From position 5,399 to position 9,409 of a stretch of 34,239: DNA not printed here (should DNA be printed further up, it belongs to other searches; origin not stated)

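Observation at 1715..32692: About 31-kb orphan hybrid PKS/NRPS + glycosyl + nucleoside-like cluster bounded by mobile-element debris and a core hydrogenase gene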

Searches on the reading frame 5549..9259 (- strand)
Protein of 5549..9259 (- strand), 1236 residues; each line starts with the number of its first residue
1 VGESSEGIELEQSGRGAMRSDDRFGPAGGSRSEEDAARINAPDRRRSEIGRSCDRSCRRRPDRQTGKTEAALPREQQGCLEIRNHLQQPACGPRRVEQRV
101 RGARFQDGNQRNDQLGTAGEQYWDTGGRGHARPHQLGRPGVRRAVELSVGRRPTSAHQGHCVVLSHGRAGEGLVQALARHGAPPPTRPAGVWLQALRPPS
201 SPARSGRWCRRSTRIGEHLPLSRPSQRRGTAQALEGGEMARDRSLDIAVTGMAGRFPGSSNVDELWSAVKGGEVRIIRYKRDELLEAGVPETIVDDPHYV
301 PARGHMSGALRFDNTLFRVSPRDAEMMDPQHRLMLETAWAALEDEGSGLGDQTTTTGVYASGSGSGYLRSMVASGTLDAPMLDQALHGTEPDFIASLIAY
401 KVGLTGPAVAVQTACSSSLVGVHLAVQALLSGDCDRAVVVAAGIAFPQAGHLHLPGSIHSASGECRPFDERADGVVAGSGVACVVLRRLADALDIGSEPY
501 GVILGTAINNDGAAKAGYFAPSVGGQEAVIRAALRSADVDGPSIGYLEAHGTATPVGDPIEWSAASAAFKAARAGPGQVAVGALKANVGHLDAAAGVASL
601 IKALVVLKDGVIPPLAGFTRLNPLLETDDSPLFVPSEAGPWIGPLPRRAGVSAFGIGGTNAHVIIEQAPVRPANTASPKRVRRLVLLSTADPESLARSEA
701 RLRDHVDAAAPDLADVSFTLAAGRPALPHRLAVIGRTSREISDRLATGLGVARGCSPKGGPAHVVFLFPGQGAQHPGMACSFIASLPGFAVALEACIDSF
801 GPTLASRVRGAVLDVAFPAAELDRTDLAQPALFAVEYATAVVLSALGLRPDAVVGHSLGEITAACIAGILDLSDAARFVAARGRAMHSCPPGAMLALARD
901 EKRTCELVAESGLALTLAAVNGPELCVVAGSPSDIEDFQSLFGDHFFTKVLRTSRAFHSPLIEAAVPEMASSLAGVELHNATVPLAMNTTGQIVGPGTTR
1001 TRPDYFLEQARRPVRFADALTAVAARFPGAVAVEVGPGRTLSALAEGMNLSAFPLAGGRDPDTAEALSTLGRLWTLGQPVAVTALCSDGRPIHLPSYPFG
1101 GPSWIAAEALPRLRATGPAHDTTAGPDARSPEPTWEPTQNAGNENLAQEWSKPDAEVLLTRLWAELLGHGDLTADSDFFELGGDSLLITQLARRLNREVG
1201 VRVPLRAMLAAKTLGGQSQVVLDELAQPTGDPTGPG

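Call 4: search_protein_families(library=pfam, proteins=[window:5549-9259:-], max_evalue=0.001)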
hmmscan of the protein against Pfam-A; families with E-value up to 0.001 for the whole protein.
window:5549-9259:- (1236 aa): 8 families
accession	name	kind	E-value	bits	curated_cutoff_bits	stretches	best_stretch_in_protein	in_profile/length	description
PF00109.32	ketoacyl-synt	-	5.6e-58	196.9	20.8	1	246-492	3-252/252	Beta-ketoacyl synthase, N-terminal domain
PF00698.26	Acyl_transf_1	-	7.3e-45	154.2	32.7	1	765-1041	1-271/319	Acyl transferase domain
PF02801.28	Ketoacyl-synt_C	-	2.2e-35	121.6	20.8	1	500-618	1-118/119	Beta-ketoacyl synthase, C-terminal domain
PF00550.31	PP-binding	-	7.9e-15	55.3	20.8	1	1159-1218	3-64/67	Phosphopantetheine attachment site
PF16197.11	KAsynt_C_assoc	-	5.4e-14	53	33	1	627-731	8-108/111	Ketoacyl-synthetase C-terminal extension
PF22336.2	RhiE-like_linker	-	4.4e-09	36.6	27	1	687-746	2-61/67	RhiE-like, KS-MAT linker domain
PF22621.2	CurL-like_PKS_C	-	6.6e-09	36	27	1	684-745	2-64/64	CurL-like, PKS C-terminal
PF00108.29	Thiolase_N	-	0.00012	22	26.4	1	376-440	44-110/260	Thiolase, N-terminal domain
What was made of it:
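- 5549..8545 (-): g3, a minimal type I PKS module: KS-AT-carrier, with no KR, DH or ER. Pfam (call 4).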

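Call 11: search_protein_families(library=ncbifam, proteins=[window:5549-8545:-], max_evalue=0.00001)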
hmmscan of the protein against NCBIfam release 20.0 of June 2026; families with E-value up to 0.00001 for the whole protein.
window:5549-8545:- (998 aa): 25 families
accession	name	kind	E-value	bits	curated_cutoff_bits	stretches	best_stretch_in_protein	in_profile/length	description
NF045894.1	PKS_plus_SDR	equivalog_domain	7.4e-209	696.6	1740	1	9-911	3-909/1515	type I polyketide synthase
NF041183.1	Pks2_ls1_myc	equivalog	5.1e-116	388.4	2400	1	9-855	4-864/2086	sulfolipid-1 biosynthesis phthioceranic/hydroxyphthioceranic acid synthase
NF040607.1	mycolic_Pks13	equivalog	8.2e-115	384.8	2100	2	5-439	99-535/1680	polyketide synthase Pks13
TIGR02813.1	omega_3_PfaA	subfamily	3.2e-71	239.8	1010.1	1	153-809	182-878/2582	polyketide-type polyunsaturated fatty acid synthase PfaA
NF037940.1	PKS_MbtD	equivalog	1.9e-39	135.5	1150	1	446-810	7-374/978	mycobactin polyketide synthase MbtD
TIGR00128.1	fabD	equivalog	4.8e-38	131.3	260.9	1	526-807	3-283/290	ACP S-malonyltransferase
TIGR03150.1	fabF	equivalog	4.3e-36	124.5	493.75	1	60-427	52-406/407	beta-ketoacyl-ACP synthase II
NF053555.1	prodigi_MBC_PigJ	equivalog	2e-34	119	900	1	157-429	493-758/759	prodigiosin MBC biosynthesis protein PigJ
NF005589.0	PRK07314.1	subfamily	2.6e-33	115.4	387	1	9-429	6-411/413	beta-ketoacyl-ACP synthase II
NF058662.1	cispenta_AmcF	equivalog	2.9e-32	112.1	325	1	83-386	52-333/369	cispentacin biosynthesis acyltransferase subunit AmcF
TIGR03131.1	malonate_mdcH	equivalog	3.6e-32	112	297.9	1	526-811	1-276/297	malonate decarboxylase subunit epsilon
NF037941.1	PKS_NbtC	equivalog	9.4e-32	109.9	1150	1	523-816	94-388/1027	nocobactin polyketide synthase NbtC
NF005490.0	PRK07103.1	equivalog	2.4e-31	109.2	445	1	159-429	151-412/414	polyketide beta-ketoacyl:acyl carrier protein synthase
NF004970.0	PRK06333.1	subfamily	9.6e-31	107.1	525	1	9-428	6-420/424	beta-ketoacyl-ACP synthase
NF006274.0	PRK08439.1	equivalog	2.6e-26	92.4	621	1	154-428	139-404/406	beta-ketoacyl-ACP synthase II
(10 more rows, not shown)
